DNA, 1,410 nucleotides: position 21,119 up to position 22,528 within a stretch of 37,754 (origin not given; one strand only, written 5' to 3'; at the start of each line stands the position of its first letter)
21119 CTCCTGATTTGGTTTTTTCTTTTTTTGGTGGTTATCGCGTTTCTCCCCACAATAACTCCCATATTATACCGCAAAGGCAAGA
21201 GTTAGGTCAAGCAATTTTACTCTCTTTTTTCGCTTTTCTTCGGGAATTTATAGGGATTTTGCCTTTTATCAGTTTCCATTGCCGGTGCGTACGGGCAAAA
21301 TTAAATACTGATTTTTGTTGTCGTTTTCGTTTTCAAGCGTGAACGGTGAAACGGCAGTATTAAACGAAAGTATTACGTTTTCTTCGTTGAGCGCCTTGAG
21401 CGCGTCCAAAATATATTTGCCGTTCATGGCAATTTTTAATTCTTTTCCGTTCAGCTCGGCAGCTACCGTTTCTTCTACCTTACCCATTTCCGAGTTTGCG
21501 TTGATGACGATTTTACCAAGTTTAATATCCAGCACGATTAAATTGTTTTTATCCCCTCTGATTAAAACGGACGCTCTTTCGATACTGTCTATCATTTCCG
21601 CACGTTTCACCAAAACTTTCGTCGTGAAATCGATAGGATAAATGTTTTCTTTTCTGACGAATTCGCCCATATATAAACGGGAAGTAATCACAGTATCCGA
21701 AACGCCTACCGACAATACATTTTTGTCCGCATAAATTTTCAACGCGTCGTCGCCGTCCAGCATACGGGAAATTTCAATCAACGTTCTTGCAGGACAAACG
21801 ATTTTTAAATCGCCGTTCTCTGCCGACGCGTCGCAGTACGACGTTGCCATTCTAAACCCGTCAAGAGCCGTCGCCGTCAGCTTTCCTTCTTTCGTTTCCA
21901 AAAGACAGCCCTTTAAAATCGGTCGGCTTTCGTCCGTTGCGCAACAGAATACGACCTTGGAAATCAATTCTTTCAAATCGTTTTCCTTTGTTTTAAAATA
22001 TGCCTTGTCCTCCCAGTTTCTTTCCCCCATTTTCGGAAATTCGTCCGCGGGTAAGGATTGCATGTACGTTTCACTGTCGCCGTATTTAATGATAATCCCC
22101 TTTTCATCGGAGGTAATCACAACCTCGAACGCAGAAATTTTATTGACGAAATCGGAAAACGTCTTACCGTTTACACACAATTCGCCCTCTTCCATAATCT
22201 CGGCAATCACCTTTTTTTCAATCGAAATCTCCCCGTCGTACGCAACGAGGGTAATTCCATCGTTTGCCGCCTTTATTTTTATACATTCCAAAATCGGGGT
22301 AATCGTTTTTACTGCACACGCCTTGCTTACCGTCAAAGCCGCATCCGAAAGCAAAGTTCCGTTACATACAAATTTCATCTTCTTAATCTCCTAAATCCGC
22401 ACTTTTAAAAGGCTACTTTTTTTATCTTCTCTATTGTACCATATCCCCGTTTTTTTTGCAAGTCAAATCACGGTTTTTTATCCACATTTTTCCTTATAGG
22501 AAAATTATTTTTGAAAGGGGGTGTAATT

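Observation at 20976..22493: No dnaA at the origin: dnaN sits directly upstream of, and co-directional with, rpmH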

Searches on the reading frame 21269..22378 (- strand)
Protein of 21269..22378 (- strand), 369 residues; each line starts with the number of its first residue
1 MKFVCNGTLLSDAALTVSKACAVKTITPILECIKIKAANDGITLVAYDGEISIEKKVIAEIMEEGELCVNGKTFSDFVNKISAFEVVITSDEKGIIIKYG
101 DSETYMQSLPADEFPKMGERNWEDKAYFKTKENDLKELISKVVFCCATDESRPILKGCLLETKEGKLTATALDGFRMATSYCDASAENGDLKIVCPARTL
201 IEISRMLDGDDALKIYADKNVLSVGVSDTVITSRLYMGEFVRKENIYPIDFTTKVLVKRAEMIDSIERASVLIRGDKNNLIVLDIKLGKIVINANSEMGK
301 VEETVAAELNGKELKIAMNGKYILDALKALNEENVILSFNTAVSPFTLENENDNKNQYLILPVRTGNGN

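Call 5: search_protein_families(library=pfam, proteins=[window:21269-22378:-])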
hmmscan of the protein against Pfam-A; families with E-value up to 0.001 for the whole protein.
window:21269-22378:- (369 aa): 3 families
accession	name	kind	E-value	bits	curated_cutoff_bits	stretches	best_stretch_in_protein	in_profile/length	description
PF00712.24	DNA_pol3_beta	-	2.3e-33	115.3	24.4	3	1-117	1-119/120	DNA polymerase III beta subunit, N-terminal domain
PF02768.20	DNA_pol3_beta_3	-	1.1e-27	96.7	27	1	246-364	3-121/121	DNA polymerase III beta subunit, C-terminal domain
PF02767.21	DNA_pol3_beta_2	-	9.5e-23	81.1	27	1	131-240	3-114/116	DNA polymerase III beta subunit, central domain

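Call 10: find_encoding_contigs(protein=window:21269-22378:-, flank=10000, max_places=10)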
Protein window:21269-22378:- (369 aa): no gene with exactly this product is on record in the collection.

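Call 13: find_homologous_proteins(query=window:21269-22378:-, max_evalue=1e-30)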
Query window:21269-22378:- (369 aa): 3389 proteins with E <= 1e-30 among 7604 candidates; the best 120 are listed.
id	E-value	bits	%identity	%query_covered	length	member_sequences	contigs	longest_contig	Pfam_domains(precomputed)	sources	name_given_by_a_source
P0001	1.5e-219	746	92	100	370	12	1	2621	PF00712.25,PF02768.21,PF02767.22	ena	-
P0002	1.9e-217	739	91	100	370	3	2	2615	PF00712.25,PF02768.21,PF02767.22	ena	-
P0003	1.3e-216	736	92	100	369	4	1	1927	PF00712.25,PF02768.21,PF02767.22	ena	-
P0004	2.7e-215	732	92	100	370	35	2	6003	PF00712.25,PF02768.21,PF02767.22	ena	-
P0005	3.0e-212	722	89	100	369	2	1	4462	PF00712.25,PF02768.21,PF02767.22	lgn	-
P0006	7.4e-211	717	88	100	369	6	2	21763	PF00712.25,PF02768.21,PF02767.22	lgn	-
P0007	5.5e-207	705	89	100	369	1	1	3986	PF00712.25,PF02768.21,PF02767.22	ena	-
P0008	3.1e-200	683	83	100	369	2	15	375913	PF00712.25,PF02768.21,PF02767.22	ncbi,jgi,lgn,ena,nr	ncbi:MAG: DNA polymerase III subunit beta [Clostridiales bacterium]|nr:DNA polymerase III subunit be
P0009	8.9e-196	668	84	100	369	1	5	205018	PF00712.25,PF02768.21,PF02767.22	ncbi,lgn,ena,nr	ncbi:MAG: DNA polymerase III subunit beta [Clostridia bacterium]|nr:DNA polymerase III subunit beta 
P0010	5.9e-195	665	83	99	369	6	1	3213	PF00712.25,PF02768.21,PF02767.22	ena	-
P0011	2.9e-194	663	82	100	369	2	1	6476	PF00712.25,PF02768.21,PF02767.22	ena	-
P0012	1.3e-192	657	81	100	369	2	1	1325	PF00712.25,PF02768.21,PF02767.22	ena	-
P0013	1.1e-188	645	79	99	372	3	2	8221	PF00712.25,PF02768.21,PF02767.22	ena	-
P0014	1.5e-187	641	78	100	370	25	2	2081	PF00712.25,PF02768.21,PF02767.22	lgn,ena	-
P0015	9.2e-185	632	77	99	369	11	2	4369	PF00712.25,PF02768.21,PF02767.22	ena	-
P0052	1.2e-179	615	76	99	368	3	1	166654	PF00712.25,PF02768.21,PF02767.22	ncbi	-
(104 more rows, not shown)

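Call 14: find_encoding_contigs(protein=P0008, flank=10000, max_places=4)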
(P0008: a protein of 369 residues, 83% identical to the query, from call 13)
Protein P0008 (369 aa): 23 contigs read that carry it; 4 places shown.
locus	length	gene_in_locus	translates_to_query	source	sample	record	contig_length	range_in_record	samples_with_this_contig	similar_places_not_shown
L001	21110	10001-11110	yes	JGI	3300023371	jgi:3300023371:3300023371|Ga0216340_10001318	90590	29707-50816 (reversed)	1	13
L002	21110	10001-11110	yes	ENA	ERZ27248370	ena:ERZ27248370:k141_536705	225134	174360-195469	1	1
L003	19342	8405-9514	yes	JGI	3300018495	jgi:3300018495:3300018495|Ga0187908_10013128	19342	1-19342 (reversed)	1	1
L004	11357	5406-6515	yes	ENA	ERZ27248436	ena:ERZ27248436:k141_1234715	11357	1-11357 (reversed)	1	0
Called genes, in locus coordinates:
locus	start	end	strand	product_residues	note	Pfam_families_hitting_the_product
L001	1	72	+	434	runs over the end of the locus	PF25198:Spore_GerAC_N, PF05504:Spore_GerAC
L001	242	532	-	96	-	-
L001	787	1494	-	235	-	PF02674:Colicin_V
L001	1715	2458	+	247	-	PF06866:DUF1256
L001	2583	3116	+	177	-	PF06177:QueT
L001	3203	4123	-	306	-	PF06800:Sugar_transport (faint), PF00892:EamA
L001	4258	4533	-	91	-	PF01016:Ribosomal_L27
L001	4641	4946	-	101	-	PF00829:Ribosomal_L21p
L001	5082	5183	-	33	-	-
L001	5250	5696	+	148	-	-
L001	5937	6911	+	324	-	PF13177:DNA_pol3_delta2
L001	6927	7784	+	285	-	PF04468:PSP1, PF28472:PSP1_3rd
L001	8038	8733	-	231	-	PF02527:GidB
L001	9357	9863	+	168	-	PF06908:YpsA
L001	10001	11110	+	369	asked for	PF00712:DNA_pol3_beta, PF02767:DNA_pol3_beta_2, PF02768:DNA_pol3_beta_3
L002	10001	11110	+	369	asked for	PF00712:DNA_pol3_beta, PF02767:DNA_pol3_beta_2, PF02768:DNA_pol3_beta_3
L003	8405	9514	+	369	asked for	PF00712:DNA_pol3_beta, PF02767:DNA_pol3_beta_2, PF02768:DNA_pol3_beta_3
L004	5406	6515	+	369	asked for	PF00712:DNA_pol3_beta, PF02767:DNA_pol3_beta_2, PF02768:DNA_pol3_beta_3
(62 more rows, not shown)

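Call 15: find_encoding_contigs(protein=P0009, flank=10000, max_places=3)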
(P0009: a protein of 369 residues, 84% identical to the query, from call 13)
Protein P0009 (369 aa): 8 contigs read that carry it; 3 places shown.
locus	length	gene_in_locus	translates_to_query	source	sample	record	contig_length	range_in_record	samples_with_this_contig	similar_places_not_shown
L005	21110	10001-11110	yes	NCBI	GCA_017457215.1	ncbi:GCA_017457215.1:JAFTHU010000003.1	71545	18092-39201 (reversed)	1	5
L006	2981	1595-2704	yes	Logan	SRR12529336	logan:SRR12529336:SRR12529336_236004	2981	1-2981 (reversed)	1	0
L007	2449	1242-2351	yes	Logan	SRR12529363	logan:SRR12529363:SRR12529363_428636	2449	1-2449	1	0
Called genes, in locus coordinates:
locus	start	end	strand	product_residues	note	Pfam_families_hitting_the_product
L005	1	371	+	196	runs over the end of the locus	PF00574:CLP_protease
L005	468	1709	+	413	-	PF06689:zf-C4_ClpX, PF05496:RuvB_N (faint), PF01078:Mg_chelatase (faint), PF00004:AAA, PF07724:AAA_2, PF07728:AAA_5 (faint), PF10431:ClpB_D2-small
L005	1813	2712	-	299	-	PF13240:Zn_Ribbon_1 (weak), PF13248:Zn_ribbon_3 (weak)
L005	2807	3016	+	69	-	PF12844:HTH_19, PF01381:HTH_3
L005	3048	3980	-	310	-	PF06800:Sugar_transport (faint), PF00892:EamA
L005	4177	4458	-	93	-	PF01016:Ribosomal_L27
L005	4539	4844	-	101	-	PF00829:Ribosomal_L21p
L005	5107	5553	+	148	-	-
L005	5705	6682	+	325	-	PF13177:DNA_pol3_delta2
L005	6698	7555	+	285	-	PF04468:PSP1, PF28472:PSP1_3rd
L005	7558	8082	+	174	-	PF10688:Imp-YgjV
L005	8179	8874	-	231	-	PF02527:GidB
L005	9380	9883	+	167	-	PF06908:YpsA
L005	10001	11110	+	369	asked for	PF00712:DNA_pol3_beta, PF02767:DNA_pol3_beta_2, PF02768:DNA_pol3_beta_3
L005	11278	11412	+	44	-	PF00468:Ribosomal_L34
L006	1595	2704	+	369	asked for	PF00712:DNA_pol3_beta, PF02767:DNA_pol3_beta_2, PF02768:DNA_pol3_beta_3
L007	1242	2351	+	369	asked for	PF00712:DNA_pol3_beta, PF02767:DNA_pol3_beta_2, PF02768:DNA_pol3_beta_3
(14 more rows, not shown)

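Call 21: find_related_loci(query=window:21269-22378:-, collection=genome_contigs, flank=10000)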
Query window:21269-22378:- (369 aa) in genome_contigs; peptide patterns used: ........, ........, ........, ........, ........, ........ (x = any residue, [..] = any of these).
91 stretches matched a pattern; 25 encode a relative of the query (tblastn E <= 1e-3); 25 distinct loci.
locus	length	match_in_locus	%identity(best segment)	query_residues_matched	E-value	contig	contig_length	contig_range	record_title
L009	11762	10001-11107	94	1-369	0e+0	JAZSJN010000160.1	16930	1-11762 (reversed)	MAG: Candidatus Scatosoma sp. isolate T1900044564_TS20190030.MAGScoT_cleanbin_000062 SGB_390_k141_1444691, whole genome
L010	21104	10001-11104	83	1-368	0e+0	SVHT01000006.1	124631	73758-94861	MAG: Clostridiales bacterium isolate SIG391 NODE_3296_length_124631_cov_10.131353, whole genome shotgun sequence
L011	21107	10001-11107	84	1-369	0e+0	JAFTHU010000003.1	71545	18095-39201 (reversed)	MAG: Clostridia bacterium isolate RGIG3831 Roe_deer_Cecum-1__c317, whole genome shotgun sequence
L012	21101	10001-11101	75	1-367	0e+0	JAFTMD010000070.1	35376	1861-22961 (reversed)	MAG: Clostridia bacterium isolate RGIG3944 Roe_deer_Cecum-3__c304547, whole genome shotgun sequence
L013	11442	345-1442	76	1-366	0e+0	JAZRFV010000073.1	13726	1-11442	MAG: Candidatus Scatosoma sp. isolate T1900045494_YK20190188.MAGScoT_cleanbin_000025 SGB_7408_k141_1358346, whole genome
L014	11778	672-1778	74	1-369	0e+0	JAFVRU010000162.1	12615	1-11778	MAG: Clostridia bacterium isolate RGIG5336 Sheep_Colon-3__c890475, whole genome shotgun sequence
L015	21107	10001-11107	74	1-369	0e+0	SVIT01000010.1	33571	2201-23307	MAG: Clostridiales bacterium isolate SIG416 NODE_27469_length_33571_cov_2.437328, whole genome shotgun sequence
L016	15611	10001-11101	75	1-367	0e+0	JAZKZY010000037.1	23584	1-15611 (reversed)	MAG: Candidatus Scatosoma sp. isolate T1900045082_TC20190076.MAGScoT_cleanbin_000021 SGB_4667_k141_329589, whole genome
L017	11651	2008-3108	75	1-367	0e+0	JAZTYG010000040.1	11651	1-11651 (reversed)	MAG: Candidatus Scatosoma sp. isolate T1900045327_YK20190016.MAGScoT_cleanbin_000077 SGB_6470_k141_5031045, whole genome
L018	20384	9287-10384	75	1-366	0e+0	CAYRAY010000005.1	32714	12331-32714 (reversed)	MAG TPA_asm: uncultured Clostridia bacterium isolate SRP350583_co2_315 genome assembly, contig: NODE_1748_length_32714_c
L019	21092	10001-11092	77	1-365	0e+0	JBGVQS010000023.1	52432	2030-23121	MAG: Candidatus Scatosoma sp. isolate fecal_MAG_159 fecal_MAG_159_contig_0023, whole genome shotgun sequence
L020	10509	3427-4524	75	1-366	0e+0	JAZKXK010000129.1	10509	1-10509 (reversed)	MAG: Candidatus Scatosoma sp. isolate T1900045119_TC20190113.MAGScoT_cleanbin_000039 SGB_4824_k141_1396624, whole genome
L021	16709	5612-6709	73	1-366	0e+0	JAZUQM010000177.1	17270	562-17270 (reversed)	MAG: Candidatus Scatosoma sp. isolate T1900044857_TS20190323.MAGScoT_cleanbin_000070 SGB_3073_k141_1141428, whole genome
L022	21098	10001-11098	74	1-367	0e+0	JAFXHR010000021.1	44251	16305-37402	MAG: Clostridia bacterium isolate RGIG6424 Sheep_Rectum.Co__c2042503, whole genome shotgun sequence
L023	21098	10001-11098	73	1-367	0e+0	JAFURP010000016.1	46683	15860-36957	MAG: Clostridia bacterium isolate RGIG4762 Roe_deer_Rectum.Co__c303874, whole genome shotgun sequence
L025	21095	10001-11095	70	1-366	2e-175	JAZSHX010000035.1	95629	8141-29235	MAG: Candidatus Scatosoma sp. isolate T1900044574_TS20190040.MAGScoT_cleanbin_000015 SGB_472_k141_1935874, whole genome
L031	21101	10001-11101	33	1-365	6e-61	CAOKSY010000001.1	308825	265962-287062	MAG TPA_asm: uncultured Clostridia bacterium isolate SRR15604549_bin.11_metawrap_v1.3_MAG genome assembly, contig: NODE.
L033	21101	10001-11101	33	1-365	2e-61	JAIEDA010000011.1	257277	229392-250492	MAG: Clostridia bacterium isolate SC0386_comb_6 SC0386_comb_6_contig_11, whole genome shotgun sequence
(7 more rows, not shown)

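Call 43: find_homologous_proteins(query=L025:473-3097:+, max_evalue=1e-100)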
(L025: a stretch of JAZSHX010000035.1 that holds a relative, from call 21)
Query L025:473-3097:+ (875 aa): 8000 proteins with E <= 1e-100 among 8000 candidates; the best 120 are listed.
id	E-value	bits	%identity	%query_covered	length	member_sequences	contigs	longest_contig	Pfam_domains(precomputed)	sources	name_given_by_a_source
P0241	0.0e+0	1873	97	100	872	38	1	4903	PF00521.27,PF03989.19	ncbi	-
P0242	0.0e+0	1758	92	97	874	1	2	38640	PF00521.27,PF03989.19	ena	-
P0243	0.0e+0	1753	92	97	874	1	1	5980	PF00521.27,PF03989.19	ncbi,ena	-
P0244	0.0e+0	1746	92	97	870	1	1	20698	PF00521.27,PF03989.19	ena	-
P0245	0.0e+0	1735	90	100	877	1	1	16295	PF00521.27,PF03989.19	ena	-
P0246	0.0e+0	1735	90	100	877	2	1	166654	PF00521.27,PF03989.19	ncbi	-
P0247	0.0e+0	1735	91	97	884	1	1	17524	PF00521.27,PF03989.19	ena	-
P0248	0.0e+0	1735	91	98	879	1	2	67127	PF00521.27,PF03989.19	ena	-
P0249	0.0e+0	1732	92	97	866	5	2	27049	PF00521.27,PF03989.19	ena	-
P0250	0.0e+0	1732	90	98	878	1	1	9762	PF00521.27,PF03989.19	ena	-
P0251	0.0e+0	1731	89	100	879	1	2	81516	PF00521.27,PF03989.19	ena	-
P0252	0.0e+0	1729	90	99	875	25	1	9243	PF00521.27,PF03989.19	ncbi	-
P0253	0.0e+0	1729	89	99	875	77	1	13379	PF00521.27,PF03989.19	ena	-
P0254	0.0e+0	1728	91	97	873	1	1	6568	PF00521.27,PF03989.19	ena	-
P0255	0.0e+0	1728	89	98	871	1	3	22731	PF00521.27,PF03989.19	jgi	-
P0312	0.0e+0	1707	89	97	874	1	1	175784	PF00521.27,PF03989.19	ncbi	-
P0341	0.0e+0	1696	88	98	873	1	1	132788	PF00521.27,PF03989.19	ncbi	-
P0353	0.0e+0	1695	90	97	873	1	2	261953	PF00521.27,PF03989.19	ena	-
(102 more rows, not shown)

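Call 44: find_encoding_contigs(protein=P0312, flank=10000, max_places=2)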
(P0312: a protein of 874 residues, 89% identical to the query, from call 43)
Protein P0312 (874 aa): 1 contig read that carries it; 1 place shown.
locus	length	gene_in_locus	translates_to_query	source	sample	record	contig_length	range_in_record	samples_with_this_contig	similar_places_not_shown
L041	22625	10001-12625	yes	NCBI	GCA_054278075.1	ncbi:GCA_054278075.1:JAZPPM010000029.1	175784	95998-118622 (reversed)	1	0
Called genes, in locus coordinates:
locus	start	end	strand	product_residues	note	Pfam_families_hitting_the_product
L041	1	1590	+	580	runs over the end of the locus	PF02837:Glyco_hydro_2_N, PF22666:Glyco_hydro_2_N2, PF00703:Glyco_hydro_2 (weak), PF02836:Glyco_hydro_2_C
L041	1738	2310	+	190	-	PF06541:ABC_trans_CmpB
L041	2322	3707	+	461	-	PF01943:Polysacc_synt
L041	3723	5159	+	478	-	PF01503:PRA-PH (faint), PF03819:MazG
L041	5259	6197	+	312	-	PF01207:Dus, PF00977:His_biosynth (weak)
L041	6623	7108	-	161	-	-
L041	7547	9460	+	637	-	PF02518:HATPase_c, PF00204:DNA_gyraseB, PF01751:Toprim, PF00986:DNA_gyraseB_C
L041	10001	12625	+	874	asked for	PF00521:DNA_topoisoIV, PF03989:DNA_gyraseA_C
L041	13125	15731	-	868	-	PF00122:E1-E2_ATPase, PF00702:Hydrolase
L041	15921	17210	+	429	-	PF02403:Seryl_tRNA_N, PF00587:tRNA-synt_2b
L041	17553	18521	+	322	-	PF00929:RNase_T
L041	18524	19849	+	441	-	PF17125:Methyltr_RsmF_N, PF01189:Methyltr_RsmB-F, PF17126:RsmF_methylt_CI, PF13636:Methyltranf_PUA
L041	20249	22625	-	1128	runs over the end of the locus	-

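Call 45: find_encoding_contigs(protein=P0353, flank=10000, max_places=2)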
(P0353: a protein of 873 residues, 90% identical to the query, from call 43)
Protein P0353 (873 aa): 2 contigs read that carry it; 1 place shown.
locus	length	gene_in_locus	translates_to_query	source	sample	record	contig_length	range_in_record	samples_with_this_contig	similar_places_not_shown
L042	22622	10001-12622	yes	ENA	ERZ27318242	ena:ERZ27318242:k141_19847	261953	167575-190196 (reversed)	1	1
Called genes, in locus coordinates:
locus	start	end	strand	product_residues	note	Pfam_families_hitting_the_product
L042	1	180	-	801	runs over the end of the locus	PF02190:LON_substr_bdg, PF00004:AAA, PF07728:AAA_5, PF22667:Lon_lid, PF05362:Lon_C, PF13541:ChlI (weak)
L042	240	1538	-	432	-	PF17125:Methyltr_RsmF_N, PF01189:Methyltr_RsmB-F, PF17126:RsmF_methylt_CI, PF13636:Methyltranf_PUA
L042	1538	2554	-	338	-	PF00929:RNase_T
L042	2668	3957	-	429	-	PF02403:Seryl_tRNA_N, PF00587:tRNA-synt_2b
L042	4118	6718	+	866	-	PF00122:E1-E2_ATPase, PF00702:Hydrolase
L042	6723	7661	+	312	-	PF01207:Dus, PF00977:His_biosynth (weak), PF03060:NMO (weak)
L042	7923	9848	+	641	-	PF02518:HATPase_c, PF00204:DNA_gyraseB, PF01751:Toprim, PF00986:DNA_gyraseB_C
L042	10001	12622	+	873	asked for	PF00521:DNA_topoisoIV, PF03989:DNA_gyraseA_C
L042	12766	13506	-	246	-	PF15515:MvaI_BcnI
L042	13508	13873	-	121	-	-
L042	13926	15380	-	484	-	PF13443:HTH_26, PF01555:N6_N4_Mtase (faint), PF01170:UPF0020 (faint), PF03602:Cons_hypoth95 (faint)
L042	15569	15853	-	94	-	PF01016:Ribosomal_L27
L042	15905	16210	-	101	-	PF00829:Ribosomal_L21p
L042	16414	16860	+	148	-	-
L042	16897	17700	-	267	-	PF10609:ParA (faint), PF13614:AAA_31, PF01656:CbiA (weak), PF09140:MipZ (weak)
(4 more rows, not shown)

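Call 66: find_encoding_contigs(protein=P0246, flank=10000, max_places=2)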
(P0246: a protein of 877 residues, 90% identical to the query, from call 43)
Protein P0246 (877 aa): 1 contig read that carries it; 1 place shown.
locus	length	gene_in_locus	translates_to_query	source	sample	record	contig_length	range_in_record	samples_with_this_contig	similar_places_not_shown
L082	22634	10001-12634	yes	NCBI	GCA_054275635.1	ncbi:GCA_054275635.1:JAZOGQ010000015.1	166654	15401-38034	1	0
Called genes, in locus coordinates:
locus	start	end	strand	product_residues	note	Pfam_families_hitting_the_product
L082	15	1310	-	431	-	PF17125:Methyltr_RsmF_N, PF01189:Methyltr_RsmB-F, PF13847:Methyltransf_31 (weak), PF17126:RsmF_methylt_CI, PF13636:Methyltranf_PUA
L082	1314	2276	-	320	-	PF00929:RNase_T, PF21762:DEDDh_C (weak)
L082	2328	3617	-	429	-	PF02403:Seryl_tRNA_N, PF00587:tRNA-synt_2b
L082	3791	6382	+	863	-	PF00122:E1-E2_ATPase, PF00702:Hydrolase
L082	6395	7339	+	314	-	PF01207:Dus, PF00977:His_biosynth (weak)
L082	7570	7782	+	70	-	PF13560:HTH_31 (weak), PF01381:HTH_3, PF13443:HTH_26 (weak)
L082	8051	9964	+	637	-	PF02518:HATPase_c, PF00204:DNA_gyraseB, PF01751:Toprim, PF00986:DNA_gyraseB_C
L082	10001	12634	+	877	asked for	PF00521:DNA_topoisoIV, PF03989:DNA_gyraseA_C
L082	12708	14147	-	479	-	PF01503:PRA-PH (faint), PF03819:MazG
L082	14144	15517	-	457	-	PF01943:Polysacc_synt, PF03023:MurJ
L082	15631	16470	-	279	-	PF17762:HTH_ParB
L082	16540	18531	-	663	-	PF06480:FtsH_ext, PF00004:AAA, PF07728:AAA_5 (faint), PF17862:AAA_lid_3, PF01434:Peptidase_M41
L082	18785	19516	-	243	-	PF04298:Zn_peptidase_2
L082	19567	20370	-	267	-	PF00590:TP_methylase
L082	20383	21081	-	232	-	PF05175:MTS, PF13847:Methyltransf_31 (weak)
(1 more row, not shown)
